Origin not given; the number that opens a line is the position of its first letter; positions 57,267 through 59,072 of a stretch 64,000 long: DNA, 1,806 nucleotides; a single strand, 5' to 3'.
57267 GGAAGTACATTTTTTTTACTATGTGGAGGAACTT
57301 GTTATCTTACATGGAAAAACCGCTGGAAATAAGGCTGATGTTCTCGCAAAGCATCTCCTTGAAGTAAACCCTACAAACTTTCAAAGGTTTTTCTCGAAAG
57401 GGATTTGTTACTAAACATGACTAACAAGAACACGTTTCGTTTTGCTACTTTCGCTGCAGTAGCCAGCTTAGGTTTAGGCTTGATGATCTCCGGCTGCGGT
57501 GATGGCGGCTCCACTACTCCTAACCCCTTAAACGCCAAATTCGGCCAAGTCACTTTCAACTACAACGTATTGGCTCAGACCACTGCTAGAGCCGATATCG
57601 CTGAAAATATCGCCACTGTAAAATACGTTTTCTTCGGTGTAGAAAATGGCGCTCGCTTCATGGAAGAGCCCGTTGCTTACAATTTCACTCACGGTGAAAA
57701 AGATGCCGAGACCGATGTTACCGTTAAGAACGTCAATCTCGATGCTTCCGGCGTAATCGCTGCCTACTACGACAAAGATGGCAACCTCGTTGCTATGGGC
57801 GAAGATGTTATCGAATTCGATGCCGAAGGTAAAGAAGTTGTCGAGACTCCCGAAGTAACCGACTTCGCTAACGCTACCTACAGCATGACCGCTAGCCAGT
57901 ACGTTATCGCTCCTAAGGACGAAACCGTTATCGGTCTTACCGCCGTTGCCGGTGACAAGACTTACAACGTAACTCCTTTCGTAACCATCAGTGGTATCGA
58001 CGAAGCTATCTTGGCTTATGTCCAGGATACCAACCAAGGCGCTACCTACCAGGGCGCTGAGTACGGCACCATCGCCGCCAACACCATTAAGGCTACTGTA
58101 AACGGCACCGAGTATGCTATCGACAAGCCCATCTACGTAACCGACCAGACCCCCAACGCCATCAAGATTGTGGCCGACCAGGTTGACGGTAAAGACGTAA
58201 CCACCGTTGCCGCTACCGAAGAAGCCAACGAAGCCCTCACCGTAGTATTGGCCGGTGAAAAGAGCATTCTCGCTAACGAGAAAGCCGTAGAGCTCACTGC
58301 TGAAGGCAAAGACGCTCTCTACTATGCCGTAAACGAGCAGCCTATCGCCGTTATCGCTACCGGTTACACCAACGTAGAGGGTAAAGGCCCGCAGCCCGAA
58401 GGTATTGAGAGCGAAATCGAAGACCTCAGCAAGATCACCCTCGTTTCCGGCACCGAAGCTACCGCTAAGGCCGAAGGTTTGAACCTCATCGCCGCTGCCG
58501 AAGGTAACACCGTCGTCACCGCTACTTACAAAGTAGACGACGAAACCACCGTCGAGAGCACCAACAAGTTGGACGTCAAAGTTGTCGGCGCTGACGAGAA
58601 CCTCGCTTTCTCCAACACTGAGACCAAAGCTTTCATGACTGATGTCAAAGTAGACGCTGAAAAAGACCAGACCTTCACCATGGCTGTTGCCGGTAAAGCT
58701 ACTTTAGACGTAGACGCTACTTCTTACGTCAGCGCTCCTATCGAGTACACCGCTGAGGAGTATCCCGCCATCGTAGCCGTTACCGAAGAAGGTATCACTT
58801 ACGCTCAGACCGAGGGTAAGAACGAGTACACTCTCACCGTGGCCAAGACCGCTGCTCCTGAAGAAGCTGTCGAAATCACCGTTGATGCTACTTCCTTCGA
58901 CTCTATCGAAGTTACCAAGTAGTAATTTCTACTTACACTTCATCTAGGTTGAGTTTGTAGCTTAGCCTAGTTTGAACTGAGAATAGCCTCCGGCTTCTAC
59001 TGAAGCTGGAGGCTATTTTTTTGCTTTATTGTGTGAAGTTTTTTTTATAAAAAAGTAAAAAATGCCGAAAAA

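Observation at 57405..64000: Tandem array of four paralogous surface lipoproteins immediately downstream of the pseudopilin genes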

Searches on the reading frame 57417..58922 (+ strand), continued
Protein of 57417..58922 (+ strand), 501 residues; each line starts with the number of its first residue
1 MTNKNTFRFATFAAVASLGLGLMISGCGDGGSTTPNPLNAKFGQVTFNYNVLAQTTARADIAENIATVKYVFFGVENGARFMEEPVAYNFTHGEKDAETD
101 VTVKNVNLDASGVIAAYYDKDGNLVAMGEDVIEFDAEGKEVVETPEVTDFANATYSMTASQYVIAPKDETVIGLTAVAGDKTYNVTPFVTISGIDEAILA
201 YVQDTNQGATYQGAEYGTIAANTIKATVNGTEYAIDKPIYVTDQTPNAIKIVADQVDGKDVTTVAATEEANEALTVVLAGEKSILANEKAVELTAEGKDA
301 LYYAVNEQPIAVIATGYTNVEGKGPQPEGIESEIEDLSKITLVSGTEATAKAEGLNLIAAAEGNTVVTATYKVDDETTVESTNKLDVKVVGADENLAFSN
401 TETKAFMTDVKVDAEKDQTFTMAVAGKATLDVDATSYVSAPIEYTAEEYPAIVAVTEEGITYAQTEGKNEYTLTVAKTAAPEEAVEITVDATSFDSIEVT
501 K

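Call 33: find_related_loci(query=A1, collection=genome_contigs, flank=6000)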
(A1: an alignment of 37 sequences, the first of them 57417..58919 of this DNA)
Query A1 (501 aa) in genome_contigs; peptide patterns used: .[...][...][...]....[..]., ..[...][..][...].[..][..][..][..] (x = any residue, [..] = any of these).
292 stretches matched a pattern; 18 encode a relative of the query (tblastn E <= 1e-3); 15 distinct loci.
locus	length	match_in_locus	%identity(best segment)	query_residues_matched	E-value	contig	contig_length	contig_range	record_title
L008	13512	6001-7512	92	1-501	0e+0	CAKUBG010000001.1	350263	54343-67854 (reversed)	MAG: uncultured bacterium isolate REFINED_METABAT215_TOP10_CONTIGS_1500_ASSEMBLY_K77_MERGED__Hadza_MoBio_hadza-E-H_F_8_2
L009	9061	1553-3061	88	1-501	0e+0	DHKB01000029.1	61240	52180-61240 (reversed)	MAG TPA_asm: bacterium UBP9_UBA4705 isolate UBA4705 UBA4705_contig_2538, whole genome shotgun sequence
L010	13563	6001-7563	57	1-501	4e-163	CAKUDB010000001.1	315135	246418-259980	MAG: uncultured bacterium isolate REFINED_METABAT215_TOP10_CONTIGS_1500_ASSEMBLY_K77_MERGED__Hadza_MoBio_hadza-E-H_K_21_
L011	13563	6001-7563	48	1-499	1e-127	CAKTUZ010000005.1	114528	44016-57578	MAG: uncultured bacterium isolate REFINED_METABAT215_TOP10_CONTIGS_1500_ASSEMBLY_K77_MERGED__Hadza_PheChl_Fiber-Hadza-Ne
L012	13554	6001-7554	68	1-499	0e+0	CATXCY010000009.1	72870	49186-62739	MAG TPA_asm: uncultured bacterium isolate ERR9578292_bin.24_MetaWRAP_v1.3_MAG genome assembly, contig: ERZ18533963.247,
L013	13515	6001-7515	37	1-478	3e-70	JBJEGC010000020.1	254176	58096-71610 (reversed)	MAG: Candidatus Bruticola sp. isolate PUUB49_bin.005 NODE_3_length_254176_cov_11.974166, whole genome shotgun sequence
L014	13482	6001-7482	37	3-473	4e-69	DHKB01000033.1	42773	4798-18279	MAG TPA_asm: bacterium UBP9_UBA4705 isolate UBA4705 UBA4705_contig_32156, whole genome shotgun sequence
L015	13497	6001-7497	36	1-473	6e-67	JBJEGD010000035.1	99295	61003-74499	MAG: Candidatus Bruticola sp. isolate LOHA09_bin.039 NODE_64_length_99295_cov_9.595687, whole genome shotgun sequence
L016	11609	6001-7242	38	4-402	5e-62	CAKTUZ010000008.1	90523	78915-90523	MAG: uncultured bacterium isolate REFINED_METABAT215_TOP10_CONTIGS_1500_ASSEMBLY_K77_MERGED__Hadza_PheChl_Fiber-Hadza-Ne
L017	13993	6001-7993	34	1-493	7e-57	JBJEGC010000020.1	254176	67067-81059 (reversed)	MAG: Candidatus Bruticola sp. isolate PUUB49_bin.005 NODE_3_length_254176_cov_11.974166, whole genome shotgun sequence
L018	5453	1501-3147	31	1-483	1e-48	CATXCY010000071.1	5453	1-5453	MAG TPA_asm: uncultured bacterium isolate ERR9578292_bin.24_MetaWRAP_v1.3_MAG genome assembly, contig: ERZ18533963.7003,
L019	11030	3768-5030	34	1-394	9e-47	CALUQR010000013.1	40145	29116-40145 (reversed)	MAG: Candidatus Eremiobacteraeota bacterium isolate BRZ_DV__bin14 genome assembly, contig: BRZ_DV_NODE_1035_length_40145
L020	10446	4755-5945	33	3-364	5e-44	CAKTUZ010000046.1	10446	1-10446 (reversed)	MAG: uncultured bacterium isolate REFINED_METABAT215_TOP10_CONTIGS_1500_ASSEMBLY_K77_MERGED__Hadza_PheChl_Fiber-Hadza-Ne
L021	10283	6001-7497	31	1-476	2e-42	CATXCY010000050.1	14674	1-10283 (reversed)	MAG TPA_asm: uncultured bacterium isolate ERR9578292_bin.24_MetaWRAP_v1.3_MAG genome assembly, contig: ERZ18533963.2089,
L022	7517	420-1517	33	18-370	6e-42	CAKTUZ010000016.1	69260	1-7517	MAG: uncultured bacterium isolate REFINED_METABAT215_TOP10_CONTIGS_1500_ASSEMBLY_K77_MERGED__Hadza_PheChl_Fiber-Hadza-Ne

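Call 47: find_homologous_proteins(query=L001:15462-16937:+)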
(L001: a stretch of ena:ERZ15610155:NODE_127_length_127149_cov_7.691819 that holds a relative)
Query L001:15462-16937:+ (492 aa): 13 proteins with E <= 0.001 among 8000 candidates.
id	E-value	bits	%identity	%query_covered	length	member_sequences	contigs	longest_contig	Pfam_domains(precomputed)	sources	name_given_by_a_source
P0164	2.9e-297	1004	92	100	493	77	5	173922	-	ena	-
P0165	1.4e-292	989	91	100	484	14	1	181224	PF26182.1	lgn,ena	-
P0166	5.6e-273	924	85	100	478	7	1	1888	-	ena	-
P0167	1.5e-268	909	85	94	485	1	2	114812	PF02368.25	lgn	-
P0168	2.2e-267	906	85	94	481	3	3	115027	PF02368.25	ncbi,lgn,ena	-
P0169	9.3e-252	854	78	100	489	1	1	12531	-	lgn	-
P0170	1.3e-239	814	75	100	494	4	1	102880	-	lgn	-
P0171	4.0e-213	727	68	94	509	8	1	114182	-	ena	-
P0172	2.3e-189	648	64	92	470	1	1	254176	-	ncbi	ncbi:MAG: hypothetical protein ACI38Q_05995 [Candidatus Bruticola sp.]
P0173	3.3e-188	644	65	91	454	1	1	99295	-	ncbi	ncbi:MAG: hypothetical protein ACI376_08145 [Candidatus Bruticola sp.]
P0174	5.5e-96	340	42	87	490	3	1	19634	-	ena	-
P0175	2.6e-94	335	41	87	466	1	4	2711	-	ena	-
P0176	1.2e-87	313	42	88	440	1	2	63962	-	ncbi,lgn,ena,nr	ncbi:hypothetical protein IJT93_12200 [bacterium]|nr:hypothetical protein [bacterium]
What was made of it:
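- On Pfam Big_2 (PF02368) / bacterial Ig-like domain proteins: Two p4 orthologs carry precomputed PF02368 hits (call 47).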

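Call 73: search_solved_structures(query=A1, max_evalue=1)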
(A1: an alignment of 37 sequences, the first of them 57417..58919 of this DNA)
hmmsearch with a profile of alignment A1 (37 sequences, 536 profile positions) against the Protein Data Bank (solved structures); distinct sequences matched with E-value up to 1: 3.
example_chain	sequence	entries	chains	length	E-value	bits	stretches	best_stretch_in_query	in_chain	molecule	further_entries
4yah_X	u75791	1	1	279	0.14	13.9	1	6-66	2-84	D-methionine-binding lipoprotein MetQ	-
5grj_A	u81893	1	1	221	0.57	11.9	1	165-261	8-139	Programmed cell death 1 ligand 1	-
3fn3_A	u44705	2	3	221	0.59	11.9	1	166-261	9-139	Programmed cell death 1 ligand 1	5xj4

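Call 80: search_protein_representatives(alignment_id=A1)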
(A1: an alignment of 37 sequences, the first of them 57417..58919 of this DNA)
Query: 37 sequences, 536 profile positions. Proteins with E-value up to 0.001 (for the whole library): 74; up to 1e-10: 58; up to 1e-30: 34. The best 74 are listed.
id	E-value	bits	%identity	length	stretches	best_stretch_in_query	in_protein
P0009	7.5e-200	681.5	-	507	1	1-535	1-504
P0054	3.2e-187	639.8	-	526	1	1-534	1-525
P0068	2.8e-186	636.7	-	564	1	1-535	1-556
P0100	4.5e-166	570.0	-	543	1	4-534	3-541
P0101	1.4e-159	548.6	-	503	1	1-534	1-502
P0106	4.7e-142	490.8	-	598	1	3-534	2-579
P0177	2.8e-136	471.7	-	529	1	3-530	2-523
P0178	1.4e-132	459.5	-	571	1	3-535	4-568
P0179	5.3e-121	421.3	-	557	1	3-534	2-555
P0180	2.4e-117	409.2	-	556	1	1-533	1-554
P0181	1.5e-116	406.6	-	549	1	1-535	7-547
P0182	1.5e-109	383.5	-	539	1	1-532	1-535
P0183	1.4e-108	380.3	-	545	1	1-531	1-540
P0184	9.3e-104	364.4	-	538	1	1-533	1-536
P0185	1.3e-94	334.2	-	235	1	4-236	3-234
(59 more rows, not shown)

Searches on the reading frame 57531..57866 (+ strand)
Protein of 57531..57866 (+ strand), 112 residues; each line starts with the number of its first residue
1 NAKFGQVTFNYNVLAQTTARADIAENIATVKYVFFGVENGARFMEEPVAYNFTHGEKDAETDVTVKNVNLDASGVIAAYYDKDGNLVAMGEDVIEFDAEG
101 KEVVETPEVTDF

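Call 55: predict_structure(alignment_id=A4)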
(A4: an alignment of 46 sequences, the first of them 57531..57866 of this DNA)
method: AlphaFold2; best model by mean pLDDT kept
length: 112 residues; sequences in the alignment: 46
mean_pLDDT: 90.9   pTM: 0.83
mean pLDDT of the five models: 90.9, 89.4, 86.8, 82.4, 81.0
residues with pLDDT >= 90: 84; 70-90: 18; 50-70: 8; < 50: 2
segments of 3 or more residues with pLDDT < 50: none
pLDDT, mean of each block of 10 residues (from residue 1): 87 64 87 96 97 87 96 98 97 97 95 89
secondary structure, 60 per line:
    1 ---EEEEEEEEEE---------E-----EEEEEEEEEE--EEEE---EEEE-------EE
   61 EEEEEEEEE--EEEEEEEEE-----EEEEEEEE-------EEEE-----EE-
elements in order: E4-13 E29-38 E41-44 E48-51 E59-69 E72-80 E86-93 E101-104
